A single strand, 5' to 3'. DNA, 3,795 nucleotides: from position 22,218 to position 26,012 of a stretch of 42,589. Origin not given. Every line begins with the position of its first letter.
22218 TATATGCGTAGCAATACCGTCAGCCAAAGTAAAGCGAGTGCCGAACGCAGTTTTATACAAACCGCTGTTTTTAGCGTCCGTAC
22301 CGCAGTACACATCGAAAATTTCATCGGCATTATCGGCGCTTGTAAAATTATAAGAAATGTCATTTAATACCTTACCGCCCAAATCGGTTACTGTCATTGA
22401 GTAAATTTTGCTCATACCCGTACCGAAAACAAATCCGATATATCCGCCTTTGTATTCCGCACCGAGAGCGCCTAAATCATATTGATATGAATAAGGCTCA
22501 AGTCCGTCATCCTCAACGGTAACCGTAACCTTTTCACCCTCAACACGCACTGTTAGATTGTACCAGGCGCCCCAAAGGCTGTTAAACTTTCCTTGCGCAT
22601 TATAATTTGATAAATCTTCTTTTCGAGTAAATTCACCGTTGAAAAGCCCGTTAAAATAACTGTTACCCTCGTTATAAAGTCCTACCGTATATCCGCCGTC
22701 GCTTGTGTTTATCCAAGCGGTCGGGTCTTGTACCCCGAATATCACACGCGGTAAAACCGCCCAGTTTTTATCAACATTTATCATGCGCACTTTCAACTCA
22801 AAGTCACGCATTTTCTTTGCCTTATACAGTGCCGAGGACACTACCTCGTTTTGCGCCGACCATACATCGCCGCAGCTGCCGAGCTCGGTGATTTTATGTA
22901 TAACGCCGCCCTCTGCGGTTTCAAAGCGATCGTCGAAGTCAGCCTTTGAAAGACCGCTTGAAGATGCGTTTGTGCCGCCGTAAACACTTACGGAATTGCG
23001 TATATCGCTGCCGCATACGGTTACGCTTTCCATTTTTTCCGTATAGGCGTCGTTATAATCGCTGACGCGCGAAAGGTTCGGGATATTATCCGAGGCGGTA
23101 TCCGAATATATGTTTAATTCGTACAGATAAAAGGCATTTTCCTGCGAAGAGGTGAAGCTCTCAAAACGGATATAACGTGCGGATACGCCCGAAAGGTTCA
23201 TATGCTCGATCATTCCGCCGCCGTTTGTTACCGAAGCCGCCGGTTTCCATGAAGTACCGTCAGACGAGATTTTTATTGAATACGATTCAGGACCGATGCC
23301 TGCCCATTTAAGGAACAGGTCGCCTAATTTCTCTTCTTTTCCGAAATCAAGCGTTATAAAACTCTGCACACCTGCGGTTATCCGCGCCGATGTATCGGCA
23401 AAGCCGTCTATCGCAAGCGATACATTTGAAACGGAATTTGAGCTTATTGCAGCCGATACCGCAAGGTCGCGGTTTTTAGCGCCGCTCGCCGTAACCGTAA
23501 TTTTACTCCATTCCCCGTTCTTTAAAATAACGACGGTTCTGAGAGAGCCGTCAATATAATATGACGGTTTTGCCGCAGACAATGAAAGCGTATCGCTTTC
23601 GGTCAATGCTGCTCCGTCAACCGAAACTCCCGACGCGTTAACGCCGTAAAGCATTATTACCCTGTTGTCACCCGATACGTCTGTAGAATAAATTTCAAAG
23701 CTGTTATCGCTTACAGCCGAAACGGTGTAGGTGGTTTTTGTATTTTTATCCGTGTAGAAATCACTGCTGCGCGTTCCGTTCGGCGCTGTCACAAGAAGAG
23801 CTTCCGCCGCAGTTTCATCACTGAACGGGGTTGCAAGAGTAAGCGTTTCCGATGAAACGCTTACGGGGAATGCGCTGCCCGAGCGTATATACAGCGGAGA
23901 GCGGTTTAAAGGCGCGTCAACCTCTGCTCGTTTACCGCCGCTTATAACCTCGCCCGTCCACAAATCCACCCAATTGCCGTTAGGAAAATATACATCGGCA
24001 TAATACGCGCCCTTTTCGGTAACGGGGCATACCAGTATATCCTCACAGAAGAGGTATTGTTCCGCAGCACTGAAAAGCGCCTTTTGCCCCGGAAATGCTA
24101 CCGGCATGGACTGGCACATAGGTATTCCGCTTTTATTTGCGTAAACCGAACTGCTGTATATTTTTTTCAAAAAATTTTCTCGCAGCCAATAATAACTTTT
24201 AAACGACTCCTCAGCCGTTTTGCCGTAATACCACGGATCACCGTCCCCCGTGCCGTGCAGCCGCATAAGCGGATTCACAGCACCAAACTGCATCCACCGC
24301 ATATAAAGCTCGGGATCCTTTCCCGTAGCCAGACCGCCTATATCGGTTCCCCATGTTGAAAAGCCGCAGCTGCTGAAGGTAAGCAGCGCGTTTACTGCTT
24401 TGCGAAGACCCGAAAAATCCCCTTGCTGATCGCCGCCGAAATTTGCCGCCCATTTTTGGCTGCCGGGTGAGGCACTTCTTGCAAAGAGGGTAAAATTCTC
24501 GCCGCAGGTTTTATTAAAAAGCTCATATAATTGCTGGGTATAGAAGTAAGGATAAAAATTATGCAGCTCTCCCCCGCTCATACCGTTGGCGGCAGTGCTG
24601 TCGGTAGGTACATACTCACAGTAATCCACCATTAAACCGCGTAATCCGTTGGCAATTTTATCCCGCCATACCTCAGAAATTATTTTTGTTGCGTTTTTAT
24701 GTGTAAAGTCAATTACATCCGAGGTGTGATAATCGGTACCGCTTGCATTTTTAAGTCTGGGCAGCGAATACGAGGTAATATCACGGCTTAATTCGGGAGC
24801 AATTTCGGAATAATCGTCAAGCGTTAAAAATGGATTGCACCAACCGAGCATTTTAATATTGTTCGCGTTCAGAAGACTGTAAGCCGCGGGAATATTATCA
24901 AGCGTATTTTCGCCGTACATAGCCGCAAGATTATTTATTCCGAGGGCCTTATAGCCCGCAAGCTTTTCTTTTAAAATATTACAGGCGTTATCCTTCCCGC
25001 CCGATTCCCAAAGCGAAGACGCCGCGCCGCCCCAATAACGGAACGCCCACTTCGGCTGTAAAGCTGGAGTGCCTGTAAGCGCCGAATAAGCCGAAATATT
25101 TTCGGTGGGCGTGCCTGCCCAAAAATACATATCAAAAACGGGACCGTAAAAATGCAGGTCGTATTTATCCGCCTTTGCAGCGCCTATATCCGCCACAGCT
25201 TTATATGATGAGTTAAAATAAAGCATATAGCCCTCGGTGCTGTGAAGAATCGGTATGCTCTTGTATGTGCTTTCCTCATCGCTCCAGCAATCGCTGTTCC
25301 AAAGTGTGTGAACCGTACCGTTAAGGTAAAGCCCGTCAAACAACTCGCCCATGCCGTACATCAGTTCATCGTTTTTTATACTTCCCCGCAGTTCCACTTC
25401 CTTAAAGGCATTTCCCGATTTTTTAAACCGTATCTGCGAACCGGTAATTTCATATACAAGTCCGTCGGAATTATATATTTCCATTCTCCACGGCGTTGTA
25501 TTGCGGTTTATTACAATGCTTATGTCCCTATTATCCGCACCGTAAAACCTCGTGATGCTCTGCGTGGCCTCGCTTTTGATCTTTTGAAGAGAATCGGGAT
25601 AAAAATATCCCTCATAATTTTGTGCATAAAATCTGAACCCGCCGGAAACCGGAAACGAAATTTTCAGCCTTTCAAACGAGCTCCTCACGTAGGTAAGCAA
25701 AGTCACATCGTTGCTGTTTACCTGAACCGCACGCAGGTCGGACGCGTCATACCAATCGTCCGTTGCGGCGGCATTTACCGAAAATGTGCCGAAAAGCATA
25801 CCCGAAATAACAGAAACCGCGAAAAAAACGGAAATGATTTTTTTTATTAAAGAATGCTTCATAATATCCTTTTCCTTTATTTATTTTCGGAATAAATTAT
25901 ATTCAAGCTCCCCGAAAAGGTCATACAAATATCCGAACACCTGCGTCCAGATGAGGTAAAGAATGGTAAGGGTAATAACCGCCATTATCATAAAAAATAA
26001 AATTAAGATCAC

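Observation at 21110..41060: Unassigned ~200-aa ConA-like beta-sandwich module present in nine copies on three surface proteins (candidate new carbohydrate-binding family)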

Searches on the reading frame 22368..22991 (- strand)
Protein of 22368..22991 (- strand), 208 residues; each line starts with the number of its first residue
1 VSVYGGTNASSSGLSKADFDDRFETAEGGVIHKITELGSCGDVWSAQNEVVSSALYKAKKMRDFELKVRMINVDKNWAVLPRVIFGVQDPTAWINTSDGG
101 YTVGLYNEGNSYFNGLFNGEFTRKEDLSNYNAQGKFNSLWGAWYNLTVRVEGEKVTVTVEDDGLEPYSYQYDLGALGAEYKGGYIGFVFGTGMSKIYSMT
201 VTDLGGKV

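Call 9: search_protein_families(library=pfam, max_evalue=10, proteins=[window:22368-22991:-])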
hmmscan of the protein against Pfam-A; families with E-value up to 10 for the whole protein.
seq(208 aa): 2 families
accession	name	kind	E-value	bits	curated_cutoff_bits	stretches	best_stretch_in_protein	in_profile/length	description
PF06439.18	3keto-disac_hyd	-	0.0011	19.5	26.8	1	25-162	27-146/187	3-keto-disaccharide hydrolase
PF21708.4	Glyco_hydro_59_C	-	0.097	13.1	27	1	116-162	91-139/175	Galactocerebrosidase, C-terminal lectin domain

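Call 13: search_solved_structures(query=A1, max_evalue=10, show_alignments=2)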
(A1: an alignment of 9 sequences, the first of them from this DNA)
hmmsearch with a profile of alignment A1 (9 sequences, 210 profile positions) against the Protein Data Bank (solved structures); distinct sequences matched with E-value up to 10: 3.
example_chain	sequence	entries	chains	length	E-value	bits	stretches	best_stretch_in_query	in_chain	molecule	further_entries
8bl6_A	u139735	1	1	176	0.013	18.3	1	137-185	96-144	dIG14-scdim-EF62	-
8bl3_A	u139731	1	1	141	0.15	14.8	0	139-185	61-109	scIg12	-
8v31_A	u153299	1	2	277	0.25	14.1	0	180-208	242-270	Glycosyl hydrolase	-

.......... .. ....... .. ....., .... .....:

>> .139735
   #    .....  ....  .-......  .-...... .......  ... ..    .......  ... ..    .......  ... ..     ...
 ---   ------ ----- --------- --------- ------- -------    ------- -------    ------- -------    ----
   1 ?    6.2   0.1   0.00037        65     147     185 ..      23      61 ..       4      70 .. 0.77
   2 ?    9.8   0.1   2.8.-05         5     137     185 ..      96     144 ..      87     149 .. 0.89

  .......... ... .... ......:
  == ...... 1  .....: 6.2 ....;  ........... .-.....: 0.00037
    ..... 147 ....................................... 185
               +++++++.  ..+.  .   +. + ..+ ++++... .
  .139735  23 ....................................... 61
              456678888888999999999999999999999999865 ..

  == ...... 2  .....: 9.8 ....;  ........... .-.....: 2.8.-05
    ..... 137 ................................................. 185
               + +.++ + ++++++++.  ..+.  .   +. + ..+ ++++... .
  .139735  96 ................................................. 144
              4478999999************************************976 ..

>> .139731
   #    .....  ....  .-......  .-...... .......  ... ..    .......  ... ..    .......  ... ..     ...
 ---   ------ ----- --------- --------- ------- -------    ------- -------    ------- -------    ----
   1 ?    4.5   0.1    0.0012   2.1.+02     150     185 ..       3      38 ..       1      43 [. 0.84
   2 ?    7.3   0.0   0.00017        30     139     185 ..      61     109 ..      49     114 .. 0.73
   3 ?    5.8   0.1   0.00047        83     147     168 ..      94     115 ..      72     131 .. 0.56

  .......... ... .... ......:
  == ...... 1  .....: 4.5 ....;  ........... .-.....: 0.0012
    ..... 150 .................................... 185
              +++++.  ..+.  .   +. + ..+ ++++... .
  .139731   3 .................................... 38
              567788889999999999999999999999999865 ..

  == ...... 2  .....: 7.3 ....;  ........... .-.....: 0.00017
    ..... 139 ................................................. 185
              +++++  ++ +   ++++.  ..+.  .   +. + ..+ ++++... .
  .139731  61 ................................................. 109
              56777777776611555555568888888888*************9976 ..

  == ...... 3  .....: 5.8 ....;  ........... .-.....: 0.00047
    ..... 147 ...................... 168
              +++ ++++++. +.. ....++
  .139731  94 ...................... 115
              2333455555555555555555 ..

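Call 14: find_homologous_proteins(query=A1, max_evalue=0.001)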
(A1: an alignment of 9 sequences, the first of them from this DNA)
Query A1 (9 sequences) (208 aa, profile of the alignment): 7 proteins with E <= 0.001 among 2074 candidates.
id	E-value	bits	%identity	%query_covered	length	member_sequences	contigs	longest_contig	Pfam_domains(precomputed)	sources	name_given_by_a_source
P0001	4.8e-60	221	83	80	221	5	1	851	-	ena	-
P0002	3.3e-49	185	95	61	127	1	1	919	-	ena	-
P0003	2.5e-45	173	45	62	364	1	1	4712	-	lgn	-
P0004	7.6e-38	148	93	50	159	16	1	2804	-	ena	-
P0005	4.5e-21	93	28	42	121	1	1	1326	-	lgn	-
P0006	2.5e-20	91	86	37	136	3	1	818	-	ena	-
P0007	6.3e-12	63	31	19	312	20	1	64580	PF06439.19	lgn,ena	-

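Call 19: search_protein_representatives(alignment_id=A1)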
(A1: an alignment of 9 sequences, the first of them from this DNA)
Query: 9 sequences, 210 profile positions. Proteins with E-value up to 0.001 (for the whole library): 318; up to 1e-10: 177; up to 1e-30: 74. The best 150 are listed.
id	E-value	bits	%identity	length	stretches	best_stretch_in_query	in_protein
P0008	8.2e-193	652.8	-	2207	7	5-209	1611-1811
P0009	6.9e-191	646.5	-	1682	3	3-210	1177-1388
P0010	5.8e-187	633.7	-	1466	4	5-210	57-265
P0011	9.7e-169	574.1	-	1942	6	4-208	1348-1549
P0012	7.8e-146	499.3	-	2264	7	22-208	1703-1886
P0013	3.8e-126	435.0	-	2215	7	5-208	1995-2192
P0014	3.0e-123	425.5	-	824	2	2-210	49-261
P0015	7.5e-118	407.9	-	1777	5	6-208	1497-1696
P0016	1.6e-106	370.9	-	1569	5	5-208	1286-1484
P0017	2.5e-87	308.2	-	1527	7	11-208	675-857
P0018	1.2e-82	292.8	-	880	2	4-208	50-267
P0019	4.1e-82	291.1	-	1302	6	11-208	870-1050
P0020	5.6e-82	290.7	-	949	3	25-209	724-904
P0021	5.7e-82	290.7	-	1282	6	5-208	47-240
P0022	2.2e-76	272.4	-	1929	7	16-208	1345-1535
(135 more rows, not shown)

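Call 24: search_protein_families(library=pfam, alignment_id=A2, max_evalue=0.0001)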
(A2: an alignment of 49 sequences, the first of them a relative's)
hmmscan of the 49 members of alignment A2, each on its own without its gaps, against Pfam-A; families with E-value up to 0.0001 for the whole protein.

A. member 1, P0010 (1466 aa): 6 families
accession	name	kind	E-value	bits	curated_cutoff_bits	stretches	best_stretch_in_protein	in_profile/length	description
PF13472.12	Lipase_GDSL_2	-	1.8e-22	81.1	32.9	1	588-756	1-174/178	GDSL-like Lipase/Acylhydrolase family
PF07532.17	Big_4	-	1.3e-16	60.3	22.1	2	502-551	8-57/59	Bacterial Ig-like domain (group 4)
PF06439.18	3keto-disac_hyd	-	4.9e-15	56.5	26.8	1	1206-1381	20-187/187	3-keto-disaccharide hydrolase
PF02368.24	Big_2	-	7e-15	55.2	22.8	1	777-840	4-66/79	Bacterial Ig-like domain (group 2)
PF00657.28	Lipase_GDSL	-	1.2e-14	55.4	23.6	1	586-765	1-208/208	GDSL-like Lipase/Acylhydrolase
PF21708.4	Glyco_hydro_59_C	-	3.5e-05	24.3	27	0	1289-1382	82-174/175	Galactocerebrosidase, C-terminal lectin domain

B. families by the number of members that match (of 49 scanned): 16 families
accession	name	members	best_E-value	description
PF06439.18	3keto-disac_hyd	40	6.3e-49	3-keto-disaccharide hydrolase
PF07532.17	Big_4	14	5.6e-32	Bacterial Ig-like domain (group 4)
PF13472.12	Lipase_GDSL_2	10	5.9e-25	GDSL-like Lipase/Acylhydrolase family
PF00657.28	Lipase_GDSL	9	2.9e-20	GDSL-like Lipase/Acylhydrolase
PF02210.31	Laminin_G_2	9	1.3e-17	Laminin G domain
PF21708.4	Glyco_hydro_59_C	6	5.1e-13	Galactocerebrosidase, C-terminal lectin domain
PF00404.24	Dockerin_1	6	1.1e-09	Dockerin type I domain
PF19763.6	DUF6250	3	8.7e-06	Domain of unknown function (DUF6250)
PF13385.13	Laminin_G_3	2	5.8e-13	Concanavalin A-like lectin/glucanases superfamily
PF02368.24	Big_2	1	7e-15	Bacterial Ig-like domain (group 2)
PF00054.30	Laminin_G_1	1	1.5e-13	Laminin G domain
PF17996.7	CE2_N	1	1.1e-09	Carbohydrate esterase 2 N-terminal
PF25702.1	CrAss_Ring_2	1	2.9e-06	Phage tail ring protein 2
PF00041.27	fn3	1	3.7e-06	Fibronectin type III domain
PF22925.3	TS_C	1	6.7e-06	Trans-sialidase, C-terminal domain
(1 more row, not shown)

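Call 50: search_protein_families(library=pfam, alignment_id=A4, max_evalue=0.0001)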
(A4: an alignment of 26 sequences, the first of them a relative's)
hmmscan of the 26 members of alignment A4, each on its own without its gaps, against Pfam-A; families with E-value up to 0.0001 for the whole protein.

A. member 1, P0008 (2207 aa): 4 families
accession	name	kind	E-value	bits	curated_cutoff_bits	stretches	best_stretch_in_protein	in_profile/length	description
PF06439.18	3keto-disac_hyd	-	3.8e-17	63.4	26.8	1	1974-2117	35-186/187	3-keto-disaccharide hydrolase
PF13472.12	Lipase_GDSL_2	-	7.7e-15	56.3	32.9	1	1330-1500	1-176/178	GDSL-like Lipase/Acylhydrolase family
PF07532.17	Big_4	-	3.8e-09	36.4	22.1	1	1828-1882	3-57/59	Bacterial Ig-like domain (group 4)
PF02368.24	Big_2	-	4.3e-05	23.8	22.8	1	1518-1581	3-66/79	Bacterial Ig-like domain (group 2)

B. families by the number of members that match (of 26 scanned): 16 families
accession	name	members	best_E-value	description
PF06439.18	3keto-disac_hyd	20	2.2e-41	3-keto-disaccharide hydrolase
PF07532.17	Big_4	20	1e-22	Bacterial Ig-like domain (group 4)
PF13472.12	Lipase_GDSL_2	6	2.8e-24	GDSL-like Lipase/Acylhydrolase family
PF00657.28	Lipase_GDSL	4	7.2e-16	GDSL-like Lipase/Acylhydrolase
PF21708.4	Glyco_hydro_59_C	4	8.2e-10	Galactocerebrosidase, C-terminal lectin domain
PF02210.31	Laminin_G_2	4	2.3e-08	Laminin G domain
PF01055.32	Glyco_hydro_31_2nd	3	6.5e-38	Glycosyl hydrolases family 31 TIM-barrel domain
PF21365.3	Glyco_hydro_31_3rd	3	3.8e-22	Glycosyl hydrolase family 31 C-terminal domain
PF13802.12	Gal_mutarotas_2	3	1.5e-16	Glycosyl hydrolase 31 N-terminal galactose mutarotase-like domain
PF00404.24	Dockerin_1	2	3.4e-08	Dockerin type I domain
PF02368.24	Big_2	2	1.6e-07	Bacterial Ig-like domain (group 2)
PF13385.13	Laminin_G_3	2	9.1e-07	Concanavalin A-like lectin/glucanases superfamily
PF00149.33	Metallophos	1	3e-12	Calcineurin-like phosphoesterase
PF22633.2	F5_F8_type_C_2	1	5.9e-09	NedA-like, galactose-binding domain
PF19763.6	DUF6250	1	6e-07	Domain of unknown function (DUF6250)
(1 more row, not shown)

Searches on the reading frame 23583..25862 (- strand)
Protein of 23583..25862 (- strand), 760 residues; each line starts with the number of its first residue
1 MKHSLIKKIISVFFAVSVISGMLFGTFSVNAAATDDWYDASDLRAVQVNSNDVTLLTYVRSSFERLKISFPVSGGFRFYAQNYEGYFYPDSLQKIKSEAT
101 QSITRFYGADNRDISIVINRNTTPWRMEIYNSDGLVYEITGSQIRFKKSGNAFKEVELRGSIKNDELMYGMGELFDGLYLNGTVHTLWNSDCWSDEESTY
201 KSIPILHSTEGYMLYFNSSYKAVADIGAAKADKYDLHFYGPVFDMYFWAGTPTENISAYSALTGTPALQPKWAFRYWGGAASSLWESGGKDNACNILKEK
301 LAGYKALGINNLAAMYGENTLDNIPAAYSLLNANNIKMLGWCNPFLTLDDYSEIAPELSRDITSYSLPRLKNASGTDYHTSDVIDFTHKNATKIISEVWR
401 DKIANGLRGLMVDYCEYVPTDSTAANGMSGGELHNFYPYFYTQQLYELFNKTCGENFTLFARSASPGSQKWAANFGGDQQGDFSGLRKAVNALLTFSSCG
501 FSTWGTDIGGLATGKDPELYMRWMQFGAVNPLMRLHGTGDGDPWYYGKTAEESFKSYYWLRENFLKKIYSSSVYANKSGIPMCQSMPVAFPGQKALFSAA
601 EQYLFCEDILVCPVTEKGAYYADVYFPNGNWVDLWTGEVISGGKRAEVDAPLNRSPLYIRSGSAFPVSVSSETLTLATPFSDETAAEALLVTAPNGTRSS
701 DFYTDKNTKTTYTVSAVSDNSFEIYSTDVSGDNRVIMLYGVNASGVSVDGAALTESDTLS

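Call 51: search_solved_structures(query=window:23583-25862:-, max_evalue=1e-10)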
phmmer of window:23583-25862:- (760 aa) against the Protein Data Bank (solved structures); distinct sequences matched with E-value up to 1e-10: 61 (the best 60 are shown).
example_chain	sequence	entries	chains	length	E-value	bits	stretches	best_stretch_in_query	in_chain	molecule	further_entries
8t7z_A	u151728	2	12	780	9.7e-56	192.8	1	88-664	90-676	Alpha-glucosidase yicI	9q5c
1we5_A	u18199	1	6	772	2.5e-54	188.2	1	125-664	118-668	Putative family 31 glucosidase yicI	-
2f2h_A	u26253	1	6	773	2.5e-54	188.2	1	125-664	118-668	Putative family 31 glucosidase yicI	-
1xsi_A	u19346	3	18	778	2.6e-54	188.1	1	125-664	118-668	Putative family 31 glucosidase yicI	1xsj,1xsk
9kz6_A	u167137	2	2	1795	1.2e-50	176.1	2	432-668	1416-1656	Maltase-glucoamylase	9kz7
5i0d_A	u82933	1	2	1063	3.6e-50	174.4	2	383-759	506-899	Lmo2446 protein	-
4kmq_A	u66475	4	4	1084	4.5e-50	174.1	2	383-759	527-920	Lmo2446 protein | Alpha-xylosidase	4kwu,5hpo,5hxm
5f7u_A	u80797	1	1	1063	1.7e-49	172.2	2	383-759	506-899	Cycloalternan-forming enzyme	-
5f7c_A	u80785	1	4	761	1.1e-48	169.6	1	144-668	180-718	Alpha-glucosidase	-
6jr6_A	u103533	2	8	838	7.9e-47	163.4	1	121-667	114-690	Candidate alpha-glycosidase Glycoside hydrolase family 31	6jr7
6jr8_A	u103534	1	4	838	2.2e-46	161.9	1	121-667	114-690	Candidate alpha-glycosidase Glycoside hydrolase family 31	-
5aed_A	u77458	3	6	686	1.9e-39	139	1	330-666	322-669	ALPHA-GLUCOSIDASE YIHQ | Sulfoquinovosidase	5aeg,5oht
5aee_A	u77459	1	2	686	8.9e-39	136.8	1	330-666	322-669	ALPHA-GLUCOSIDASE YIHQ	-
8r56_A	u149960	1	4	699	7.2e-36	127.1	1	332-664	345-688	Glycosyl hydrolase, family 31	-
3w37_A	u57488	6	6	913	5.1e-34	121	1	423-686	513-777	Alpha-glucosidase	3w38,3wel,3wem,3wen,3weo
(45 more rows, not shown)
